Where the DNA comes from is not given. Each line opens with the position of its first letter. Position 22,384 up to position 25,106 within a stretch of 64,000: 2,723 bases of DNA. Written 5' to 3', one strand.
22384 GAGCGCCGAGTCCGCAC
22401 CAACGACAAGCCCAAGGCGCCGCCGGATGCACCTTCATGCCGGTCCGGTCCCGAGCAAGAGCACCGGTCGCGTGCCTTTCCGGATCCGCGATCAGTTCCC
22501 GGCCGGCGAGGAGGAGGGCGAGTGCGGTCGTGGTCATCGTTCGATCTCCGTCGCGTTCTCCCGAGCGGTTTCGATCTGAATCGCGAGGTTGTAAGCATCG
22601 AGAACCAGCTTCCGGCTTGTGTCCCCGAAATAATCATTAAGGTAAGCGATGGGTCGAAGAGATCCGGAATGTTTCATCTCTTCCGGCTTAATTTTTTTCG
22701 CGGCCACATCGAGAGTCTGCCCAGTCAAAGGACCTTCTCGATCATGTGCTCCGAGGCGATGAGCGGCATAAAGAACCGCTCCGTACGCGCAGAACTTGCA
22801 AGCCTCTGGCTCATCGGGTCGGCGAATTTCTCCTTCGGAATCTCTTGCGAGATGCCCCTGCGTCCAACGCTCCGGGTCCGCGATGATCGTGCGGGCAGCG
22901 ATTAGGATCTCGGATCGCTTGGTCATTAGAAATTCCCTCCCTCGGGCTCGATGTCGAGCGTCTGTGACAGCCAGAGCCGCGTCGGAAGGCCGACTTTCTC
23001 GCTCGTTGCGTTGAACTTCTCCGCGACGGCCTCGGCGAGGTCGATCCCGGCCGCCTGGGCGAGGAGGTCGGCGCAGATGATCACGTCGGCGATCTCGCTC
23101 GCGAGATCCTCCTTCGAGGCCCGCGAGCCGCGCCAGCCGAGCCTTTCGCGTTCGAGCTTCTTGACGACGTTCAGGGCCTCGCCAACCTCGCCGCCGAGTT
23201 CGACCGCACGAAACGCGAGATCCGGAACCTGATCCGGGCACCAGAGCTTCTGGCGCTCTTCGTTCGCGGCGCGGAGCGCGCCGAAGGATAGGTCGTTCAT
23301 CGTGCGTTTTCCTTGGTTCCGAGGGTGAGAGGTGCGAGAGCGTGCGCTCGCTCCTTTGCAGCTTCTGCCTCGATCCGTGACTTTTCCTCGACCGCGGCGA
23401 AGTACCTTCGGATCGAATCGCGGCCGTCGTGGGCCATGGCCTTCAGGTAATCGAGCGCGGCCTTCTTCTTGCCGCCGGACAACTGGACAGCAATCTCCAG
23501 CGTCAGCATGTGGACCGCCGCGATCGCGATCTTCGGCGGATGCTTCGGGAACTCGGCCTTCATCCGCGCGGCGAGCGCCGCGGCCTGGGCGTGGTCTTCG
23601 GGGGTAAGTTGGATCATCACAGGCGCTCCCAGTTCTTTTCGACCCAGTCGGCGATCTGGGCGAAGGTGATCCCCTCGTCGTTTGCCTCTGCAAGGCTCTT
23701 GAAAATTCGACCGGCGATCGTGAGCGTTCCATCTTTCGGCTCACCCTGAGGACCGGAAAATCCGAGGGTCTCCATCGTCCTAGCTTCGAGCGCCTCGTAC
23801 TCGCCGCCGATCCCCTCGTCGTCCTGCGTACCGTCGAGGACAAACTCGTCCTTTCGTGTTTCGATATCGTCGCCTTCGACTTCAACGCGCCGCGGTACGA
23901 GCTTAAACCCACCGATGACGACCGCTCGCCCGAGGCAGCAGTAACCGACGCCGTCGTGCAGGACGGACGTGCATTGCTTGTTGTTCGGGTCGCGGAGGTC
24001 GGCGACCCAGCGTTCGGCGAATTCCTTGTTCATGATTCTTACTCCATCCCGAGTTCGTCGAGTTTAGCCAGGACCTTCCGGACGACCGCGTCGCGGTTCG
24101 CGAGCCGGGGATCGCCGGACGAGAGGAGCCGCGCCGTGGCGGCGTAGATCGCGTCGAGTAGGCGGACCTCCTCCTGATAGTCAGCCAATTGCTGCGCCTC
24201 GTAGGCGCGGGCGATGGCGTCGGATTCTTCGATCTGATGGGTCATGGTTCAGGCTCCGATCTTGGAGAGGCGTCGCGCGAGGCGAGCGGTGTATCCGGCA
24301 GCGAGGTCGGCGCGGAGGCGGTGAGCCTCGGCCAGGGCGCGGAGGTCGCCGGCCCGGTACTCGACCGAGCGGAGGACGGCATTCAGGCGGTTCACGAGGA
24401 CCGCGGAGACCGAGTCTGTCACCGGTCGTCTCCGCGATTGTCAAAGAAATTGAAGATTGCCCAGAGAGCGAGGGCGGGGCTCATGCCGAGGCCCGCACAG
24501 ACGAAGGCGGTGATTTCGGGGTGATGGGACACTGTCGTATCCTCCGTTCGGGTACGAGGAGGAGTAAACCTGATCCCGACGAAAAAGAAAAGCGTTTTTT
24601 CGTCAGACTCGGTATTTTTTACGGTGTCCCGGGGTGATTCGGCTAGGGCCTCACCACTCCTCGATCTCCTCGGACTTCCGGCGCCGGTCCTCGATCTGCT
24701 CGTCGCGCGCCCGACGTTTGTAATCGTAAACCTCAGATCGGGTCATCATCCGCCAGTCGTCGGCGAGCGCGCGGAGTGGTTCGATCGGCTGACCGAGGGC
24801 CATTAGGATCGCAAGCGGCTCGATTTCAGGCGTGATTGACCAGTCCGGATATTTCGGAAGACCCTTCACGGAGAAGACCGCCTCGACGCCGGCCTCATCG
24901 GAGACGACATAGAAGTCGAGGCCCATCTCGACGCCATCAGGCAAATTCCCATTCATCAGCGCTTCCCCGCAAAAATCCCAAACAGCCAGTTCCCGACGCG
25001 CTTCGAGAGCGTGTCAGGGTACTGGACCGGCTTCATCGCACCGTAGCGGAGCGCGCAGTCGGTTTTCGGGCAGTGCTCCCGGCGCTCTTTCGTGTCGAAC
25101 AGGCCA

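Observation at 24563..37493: A conserved early-promoter-like motif (A-tract)-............-N14-nnTAnn occurs 9 times, always 31-59 nt upstream of the first gene of a unit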

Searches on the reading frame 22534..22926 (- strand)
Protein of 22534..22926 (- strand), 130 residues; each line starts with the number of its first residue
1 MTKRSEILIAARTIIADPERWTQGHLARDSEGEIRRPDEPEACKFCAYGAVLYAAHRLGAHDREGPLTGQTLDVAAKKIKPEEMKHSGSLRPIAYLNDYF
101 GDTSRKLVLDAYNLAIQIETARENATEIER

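Call 63: search_protein_families(library=pfam, max_evalue=0.01, proteins=[window:22534-22926:-])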
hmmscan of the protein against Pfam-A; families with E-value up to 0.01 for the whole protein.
window:22534-22926:- (130 aa): 1 family
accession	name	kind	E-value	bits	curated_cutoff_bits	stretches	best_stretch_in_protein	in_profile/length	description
PF19698.5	DUF6197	-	3.8e-12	46.9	24.6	1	4-116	6-109/111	Family of unknown function (DUF6197)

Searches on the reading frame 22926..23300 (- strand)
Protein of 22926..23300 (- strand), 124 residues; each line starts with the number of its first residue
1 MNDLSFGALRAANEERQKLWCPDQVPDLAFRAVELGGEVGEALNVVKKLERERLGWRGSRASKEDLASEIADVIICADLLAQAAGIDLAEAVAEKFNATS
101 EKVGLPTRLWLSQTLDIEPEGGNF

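Call 63: search_protein_families(library=pfam, max_evalue=0.01, proteins=[window:22926-23300:-])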
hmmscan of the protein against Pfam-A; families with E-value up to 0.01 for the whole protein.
window:22926-23300:- (124 aa): 2 families
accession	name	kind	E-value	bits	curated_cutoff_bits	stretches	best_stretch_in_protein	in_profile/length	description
PF12643.12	MazG-like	-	1.9e-06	28.4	27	1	60-106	28-73/85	MazG-like family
PF03819.22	MazG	-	0.0017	19.1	22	1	35-95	10-65/74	MazG nucleotide pyrophosphohydrolase domain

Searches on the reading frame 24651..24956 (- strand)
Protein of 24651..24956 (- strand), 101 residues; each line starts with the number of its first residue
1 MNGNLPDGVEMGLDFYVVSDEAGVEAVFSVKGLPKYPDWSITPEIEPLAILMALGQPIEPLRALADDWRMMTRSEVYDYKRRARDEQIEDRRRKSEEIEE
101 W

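Call 25: search_protein_families(library=pfam, max_evalue=0.01, proteins=[window:24651-24956:-])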
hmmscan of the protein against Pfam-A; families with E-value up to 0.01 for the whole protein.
window:24651-24956:- (101 aa): 0 families
